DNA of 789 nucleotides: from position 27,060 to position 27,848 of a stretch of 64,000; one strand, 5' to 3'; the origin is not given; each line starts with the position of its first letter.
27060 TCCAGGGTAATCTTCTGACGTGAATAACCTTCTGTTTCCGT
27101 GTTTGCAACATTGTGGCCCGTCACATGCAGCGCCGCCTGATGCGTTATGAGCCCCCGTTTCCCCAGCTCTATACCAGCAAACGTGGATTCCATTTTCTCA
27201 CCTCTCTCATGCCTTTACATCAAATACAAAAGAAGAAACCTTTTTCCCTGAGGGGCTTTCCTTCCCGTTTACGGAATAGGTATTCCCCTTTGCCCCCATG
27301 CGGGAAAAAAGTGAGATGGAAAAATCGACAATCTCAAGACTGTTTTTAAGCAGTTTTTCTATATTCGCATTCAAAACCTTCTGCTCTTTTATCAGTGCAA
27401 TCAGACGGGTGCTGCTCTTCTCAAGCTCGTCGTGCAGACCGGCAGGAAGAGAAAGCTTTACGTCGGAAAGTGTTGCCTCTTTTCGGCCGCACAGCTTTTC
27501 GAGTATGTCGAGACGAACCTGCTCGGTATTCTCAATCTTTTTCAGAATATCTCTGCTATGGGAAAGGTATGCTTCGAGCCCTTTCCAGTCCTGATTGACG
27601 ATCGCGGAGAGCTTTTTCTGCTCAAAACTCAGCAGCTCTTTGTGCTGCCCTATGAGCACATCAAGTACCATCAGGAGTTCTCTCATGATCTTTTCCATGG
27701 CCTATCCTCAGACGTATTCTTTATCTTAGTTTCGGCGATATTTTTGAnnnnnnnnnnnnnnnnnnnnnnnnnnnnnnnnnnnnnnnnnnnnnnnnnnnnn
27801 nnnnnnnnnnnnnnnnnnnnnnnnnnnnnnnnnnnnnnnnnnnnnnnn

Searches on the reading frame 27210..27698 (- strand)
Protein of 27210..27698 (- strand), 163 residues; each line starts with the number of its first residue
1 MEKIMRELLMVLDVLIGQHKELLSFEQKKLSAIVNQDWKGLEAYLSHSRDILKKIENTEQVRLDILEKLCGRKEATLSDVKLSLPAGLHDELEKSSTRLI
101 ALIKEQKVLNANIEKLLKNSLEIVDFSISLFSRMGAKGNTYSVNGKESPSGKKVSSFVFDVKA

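Call 105: search_protein_families(library=pfam, proteins=[window:27210-27698:-], max_evalue=0.0001)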
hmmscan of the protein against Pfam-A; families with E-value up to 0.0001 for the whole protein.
window:27210-27698:- (163 aa): 1 family
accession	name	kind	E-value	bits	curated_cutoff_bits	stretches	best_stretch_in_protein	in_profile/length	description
PF05130.17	FlgN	-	2.9e-16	60.7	30.5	1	6-148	4-146/147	FlgN protein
